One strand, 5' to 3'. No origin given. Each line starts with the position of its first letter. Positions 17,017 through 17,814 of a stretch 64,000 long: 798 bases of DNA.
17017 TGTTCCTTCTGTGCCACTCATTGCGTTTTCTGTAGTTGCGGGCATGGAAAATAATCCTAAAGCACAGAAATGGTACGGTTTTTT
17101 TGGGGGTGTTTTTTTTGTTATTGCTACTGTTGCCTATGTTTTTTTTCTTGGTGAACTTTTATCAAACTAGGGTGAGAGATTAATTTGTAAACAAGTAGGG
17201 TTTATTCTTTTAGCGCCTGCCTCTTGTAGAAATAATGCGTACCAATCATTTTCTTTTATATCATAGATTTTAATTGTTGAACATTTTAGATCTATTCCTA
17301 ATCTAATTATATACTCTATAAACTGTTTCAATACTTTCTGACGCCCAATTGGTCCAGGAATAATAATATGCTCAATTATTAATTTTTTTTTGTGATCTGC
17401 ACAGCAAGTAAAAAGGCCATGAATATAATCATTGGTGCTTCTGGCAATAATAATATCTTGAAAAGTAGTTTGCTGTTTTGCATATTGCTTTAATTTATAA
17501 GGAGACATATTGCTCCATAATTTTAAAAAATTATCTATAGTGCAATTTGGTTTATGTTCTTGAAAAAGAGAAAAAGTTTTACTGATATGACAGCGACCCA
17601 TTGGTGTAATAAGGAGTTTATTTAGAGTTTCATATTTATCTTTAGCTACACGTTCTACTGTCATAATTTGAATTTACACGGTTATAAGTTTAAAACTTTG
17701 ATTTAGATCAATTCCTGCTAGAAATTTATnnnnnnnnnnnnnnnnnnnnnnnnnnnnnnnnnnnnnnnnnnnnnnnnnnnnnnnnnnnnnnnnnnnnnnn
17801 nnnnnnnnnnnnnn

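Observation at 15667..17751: Box-to-start-codon geometry suggests leaderless mRNAs for most genes in the island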

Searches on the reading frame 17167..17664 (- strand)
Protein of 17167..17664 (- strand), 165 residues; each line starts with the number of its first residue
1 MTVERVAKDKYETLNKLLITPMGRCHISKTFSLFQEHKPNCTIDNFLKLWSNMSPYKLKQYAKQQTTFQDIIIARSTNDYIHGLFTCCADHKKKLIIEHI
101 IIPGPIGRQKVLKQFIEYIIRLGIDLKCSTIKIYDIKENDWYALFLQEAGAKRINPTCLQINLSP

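Call 5: search_protein_families(library=pfam, proteins=[window:17167-17664:-], max_evalue=0.01)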
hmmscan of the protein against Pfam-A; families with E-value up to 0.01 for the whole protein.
window:17167-17664:- (165 aa): 0 families

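Call 34: find_homologous_proteins(query=window:17167-17664:-)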
Query window:17167-17664:- (165 aa): 20 proteins with E <= 0.001 among 30 candidates.
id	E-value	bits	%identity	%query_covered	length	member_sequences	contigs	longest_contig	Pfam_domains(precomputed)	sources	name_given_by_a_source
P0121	1.5e-105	368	98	100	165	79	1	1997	-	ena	-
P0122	1.0e-84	300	82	99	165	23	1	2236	-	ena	-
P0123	4.1e-79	282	77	99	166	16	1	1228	-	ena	-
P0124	6.9e-64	233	63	99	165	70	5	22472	-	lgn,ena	-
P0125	1.7e-63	231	63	99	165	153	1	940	-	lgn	-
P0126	4.9e-63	230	62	99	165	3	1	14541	-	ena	-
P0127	4.4e-61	223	62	99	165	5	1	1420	-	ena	-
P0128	5.2e-61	223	61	99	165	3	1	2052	-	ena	-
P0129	3.7e-60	220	61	99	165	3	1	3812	-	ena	-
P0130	6.2e-60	220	60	99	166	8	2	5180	-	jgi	-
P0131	3.4e-59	217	60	100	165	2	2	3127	-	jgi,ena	-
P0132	6.4e-59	216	63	99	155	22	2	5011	-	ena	-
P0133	1.0e-58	216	62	99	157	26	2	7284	-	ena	-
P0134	3.3e-55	204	59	99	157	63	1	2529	-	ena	-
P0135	6.6e-55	203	59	99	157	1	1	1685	-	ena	-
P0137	5.3e-49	184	52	99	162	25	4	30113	-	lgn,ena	-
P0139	3.3e-44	169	50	99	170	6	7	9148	-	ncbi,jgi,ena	jgi:hypothetical protein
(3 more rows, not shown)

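Call 38: find_encoding_contigs(protein=P0124, flank=8000, max_places=3)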
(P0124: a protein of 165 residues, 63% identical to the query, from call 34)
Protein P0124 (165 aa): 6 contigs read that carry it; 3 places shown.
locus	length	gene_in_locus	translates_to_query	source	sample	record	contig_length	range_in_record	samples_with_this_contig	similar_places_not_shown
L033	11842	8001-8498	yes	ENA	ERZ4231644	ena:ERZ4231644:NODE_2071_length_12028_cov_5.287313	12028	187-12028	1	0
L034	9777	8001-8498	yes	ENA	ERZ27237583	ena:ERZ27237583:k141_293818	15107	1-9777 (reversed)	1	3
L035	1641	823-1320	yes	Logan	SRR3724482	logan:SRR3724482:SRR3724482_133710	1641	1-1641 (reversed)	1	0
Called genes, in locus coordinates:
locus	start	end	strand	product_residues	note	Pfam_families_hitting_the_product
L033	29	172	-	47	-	-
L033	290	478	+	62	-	-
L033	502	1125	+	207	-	PF13640:2OG-FeII_Oxy_3 (faint), PF13759:2OG-FeII_Oxy_5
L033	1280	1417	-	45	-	-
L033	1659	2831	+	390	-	PF00070:Pyr_redox (faint), PF01266:DAO (faint), PF01494:FAD_binding_3, PF05834:Lycopene_cycl (faint), PF07992:Pyr_redox_2 (faint), PF13738:Pyr_redox_3 (faint)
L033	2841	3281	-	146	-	PF00011:HSP20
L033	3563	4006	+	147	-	PF01986:DUF123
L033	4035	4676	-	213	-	-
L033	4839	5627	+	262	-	-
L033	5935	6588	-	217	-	PF12766:Pyridox_oxase_2, PF01243:PNPOx_N, PF10590:PNP_phzG_C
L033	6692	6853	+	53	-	-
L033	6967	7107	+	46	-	-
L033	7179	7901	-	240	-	PF00027:cNMP_binding, PF13545:HTH_Crp_2, PF00325:Crp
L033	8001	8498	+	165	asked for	-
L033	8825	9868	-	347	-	PF03773:ArsP_1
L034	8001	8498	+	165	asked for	-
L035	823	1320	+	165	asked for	-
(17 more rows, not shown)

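Call 39: find_encoding_contigs(protein=P0137, flank=8000, max_places=3)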
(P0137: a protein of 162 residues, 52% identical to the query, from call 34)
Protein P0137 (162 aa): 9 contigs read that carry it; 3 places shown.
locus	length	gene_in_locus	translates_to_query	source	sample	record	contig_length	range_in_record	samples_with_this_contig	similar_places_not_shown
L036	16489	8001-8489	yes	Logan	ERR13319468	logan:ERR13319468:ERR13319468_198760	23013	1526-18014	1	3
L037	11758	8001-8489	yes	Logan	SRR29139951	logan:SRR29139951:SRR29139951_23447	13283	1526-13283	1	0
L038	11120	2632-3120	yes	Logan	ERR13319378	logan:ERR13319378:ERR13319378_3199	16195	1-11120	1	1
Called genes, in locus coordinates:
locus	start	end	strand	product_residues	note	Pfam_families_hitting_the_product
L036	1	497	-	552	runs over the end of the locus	PF13442:Cytochrome_CBB3, PF02239:Cytochrom_D1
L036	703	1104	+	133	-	PF00127:Copper-bind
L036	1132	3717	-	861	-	PF02861:Clp_N, PF13191:AAA_16 (weak), PF23569:NBD_SMAX1, PF00004:AAA, PF17871:AAA_lid_9, PF07724:AAA_2, PF07728:AAA_5, PF10431:ClpB_D2-small, +6 more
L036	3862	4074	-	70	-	PF09834:DUF2061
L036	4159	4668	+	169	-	-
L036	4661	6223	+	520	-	PF00115:COX1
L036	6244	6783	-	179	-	PF00578:AhpC-TSA, PF08534:Redoxin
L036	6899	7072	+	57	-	-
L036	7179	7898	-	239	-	PF00027:cNMP_binding, PF13545:HTH_Crp_2, PF00325:Crp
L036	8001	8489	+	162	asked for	-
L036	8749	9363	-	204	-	PF01243:PNPOx_N, PF12766:Pyridox_oxase_2, PF10590:PNP_phzG_C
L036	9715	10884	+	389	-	PF01494:FAD_binding_3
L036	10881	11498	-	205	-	-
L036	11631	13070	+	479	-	PF00115:COX1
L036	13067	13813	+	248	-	PF02433:FixO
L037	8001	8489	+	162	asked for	-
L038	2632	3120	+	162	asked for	-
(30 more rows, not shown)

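Call 40: find_encoding_contigs(protein=P0139, flank=8000, max_places=3)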
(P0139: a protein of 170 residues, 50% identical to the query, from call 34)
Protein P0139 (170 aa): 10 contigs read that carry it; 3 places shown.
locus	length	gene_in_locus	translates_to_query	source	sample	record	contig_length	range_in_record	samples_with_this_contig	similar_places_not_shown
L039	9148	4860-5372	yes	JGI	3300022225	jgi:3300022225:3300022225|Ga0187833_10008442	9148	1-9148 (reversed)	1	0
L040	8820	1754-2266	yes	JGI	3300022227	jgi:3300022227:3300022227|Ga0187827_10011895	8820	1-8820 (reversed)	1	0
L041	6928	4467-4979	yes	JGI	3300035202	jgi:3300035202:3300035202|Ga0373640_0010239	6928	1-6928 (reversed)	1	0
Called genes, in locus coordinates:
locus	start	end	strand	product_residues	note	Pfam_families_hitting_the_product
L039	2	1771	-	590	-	?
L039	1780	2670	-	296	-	PF02219:MTHFR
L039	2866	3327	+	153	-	PF13404:HTH_AsnC-type, PF13412:HTH_24, PF01037:AsnC_trans_reg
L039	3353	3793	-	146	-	PF01986:DUF123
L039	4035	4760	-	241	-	PF00027:cNMP_binding, PF13545:HTH_Crp_2, PF00325:Crp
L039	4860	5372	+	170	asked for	-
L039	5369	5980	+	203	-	PF13759:2OG-FeII_Oxy_5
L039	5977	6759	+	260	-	-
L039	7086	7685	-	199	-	PF12766:Pyridox_oxase_2 (weak), PF01243:PNPOx_N, PF10590:PNP_phzG_C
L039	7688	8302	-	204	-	-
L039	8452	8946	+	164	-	PF13442:Cytochrome_CBB3, PF00034:Cytochrom_C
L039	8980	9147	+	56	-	?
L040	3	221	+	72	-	?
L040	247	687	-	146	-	PF01986:DUF123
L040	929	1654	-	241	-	PF00027:cNMP_binding, PF13545:HTH_Crp_2, PF00325:Crp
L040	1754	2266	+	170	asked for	-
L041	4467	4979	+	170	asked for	-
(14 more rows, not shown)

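Call 47: search_protein_families(library=ncbifam, proteins=[window:17167-17664:-])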
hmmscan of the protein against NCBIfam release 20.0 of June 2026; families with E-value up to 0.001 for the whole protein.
window:17167-17664:- (165 aa): 0 families

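Call 59: predict_structure(alignment_id=A2)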
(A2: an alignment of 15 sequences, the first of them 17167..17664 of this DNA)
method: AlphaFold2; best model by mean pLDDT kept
length: 165 residues; sequences in the alignment: 15
mean_pLDDT: 74.2   pTM: 0.74
mean pLDDT of the five models: 74.2, 70.6, 69.4, 63.6, 59.8
residues with pLDDT >= 90: 20; 70-90: 99; 50-70: 24; < 50: 22
segments of 3 or more residues with pLDDT < 50: 8-25
pLDDT, mean of each block of 10 residues (from residue 1): 50 35 55 84 75 53 64 77 86 88 80 88 87 85 87 89 80
secondary structure, 60 per line:
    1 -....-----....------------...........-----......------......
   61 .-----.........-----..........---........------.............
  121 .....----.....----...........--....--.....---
elements in order: E2-5 H11-14 H27-37 H43-48 H55-61 E67-75 E81-90 E94-101 H108-125 E130-134 H139-149 E152-155 E158-162

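Call 61: fold_search(model_id=the predicted structure, library=pdb)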
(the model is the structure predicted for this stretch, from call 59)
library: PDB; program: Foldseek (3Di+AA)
matches with E <= 10: 1239; with E <= 0.001: 155
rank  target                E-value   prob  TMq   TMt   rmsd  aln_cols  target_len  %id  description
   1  1m1d_A                1.5e-05  1.00  0.53  0.53   5.9       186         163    9  TETRAHYMENA GCN5 WITH BOUND BISUBSTRATE ANALOG INHIBITOR (released 2002-10-30)
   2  7kwj_C                1.6e-05  1.00  0.57  0.59   5.6       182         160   13  Spermidine N-acetyltransferase SpeG K23-Q34 chimera from Vibrio cholerae and hSSAT (released 2020-12-16)
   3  1tiq_A                2.3e-05  1.00  0.53  0.51   7.2       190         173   10  Crystal Structure of an Acetyltransferase (PaiA) in complex with CoA and DTT from Bacillus subtilis, Northeast Structu (released 2004-07-13)
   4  7kwj_A                3.4e-05  1.00  0.53  0.54   6.2       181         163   12  Spermidine N-acetyltransferase SpeG K23-Q34 chimera from Vibrio cholerae and hSSAT (released 2020-12-16)
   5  2q7b                  4.6e-05  1.00  0.57  0.58   5.4       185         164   11  Crystal structure of acetyltransferase (NP_689019.1) from Streptococcus agalactiae 2603 at 2.00 A resolution (released 2007-06-26)
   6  3tth_D                4.9e-05  1.00  0.57  0.58   5.4       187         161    9  Structure of the spermidine N1-acetyltransferase (speG) from Coxiella burnetii (released 2011-11-09)
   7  1qst                  5.2e-05  1.00  0.47  0.49   5.9       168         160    8  CRYSTAL STRUCTURE OF TETRAHYMENA GCN5 (released 1999-09-08)
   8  4e2a_A                5.5e-05  1.00  0.51  0.49   8.0       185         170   12  Crystal Structure of the Putative acetyltransferase from Streptococcus mutans (released 2013-03-13)
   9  7bxz_C                5.9e-05  1.00  0.60  0.57   6.7       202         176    8  Crystal structure of the aminoglycoside 6'-N-acetyltransferase from Enterococcus faecium (released 2020-08-12)
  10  1cm0_A                5.9e-05  1.00  0.54  0.55   7.2       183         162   11  CRYSTAL STRUCTURE OF THE PCAF/COENZYME-A COMPLEX (released 1999-07-06)
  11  3tth_H                6.2e-05  1.00  0.47  0.47   5.5       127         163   12  Structure of the spermidine N1-acetyltransferase (speG) from Coxiella burnetii (released 2011-11-09)
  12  3tth_F                6.2e-05  1.00  0.58  0.59   5.4       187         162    9  Structure of the spermidine N1-acetyltransferase (speG) from Coxiella burnetii (released 2011-11-09)
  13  3tth_C                6.2e-05  1.00  0.56  0.57   5.4       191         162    9  Structure of the spermidine N1-acetyltransferase (speG) from Coxiella burnetii (released 2011-11-09)
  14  5e96                  6.6e-05  1.00  0.59  0.63   6.2       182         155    9  Crystal structure of aminoglycoside 6'-acetyltransferase type Ii (released 2016-07-06)
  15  7ak9_A                7.1e-05  1.00  0.37  0.38   6.5       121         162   17  Structure of Salmonella TacT3 toxin bound to TacA3 antitoxin C-terminal peptide (released 2021-08-18)
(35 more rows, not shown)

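Call 65: find_encoding_contigs(protein=P0125, flank=2000, max_places=10)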
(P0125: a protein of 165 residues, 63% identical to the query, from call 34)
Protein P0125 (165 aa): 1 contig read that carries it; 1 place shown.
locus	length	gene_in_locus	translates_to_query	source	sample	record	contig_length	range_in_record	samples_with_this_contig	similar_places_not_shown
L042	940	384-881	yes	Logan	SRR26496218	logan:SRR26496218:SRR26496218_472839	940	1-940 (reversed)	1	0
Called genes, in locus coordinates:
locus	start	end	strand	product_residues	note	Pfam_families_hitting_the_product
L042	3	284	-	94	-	?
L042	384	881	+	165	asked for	-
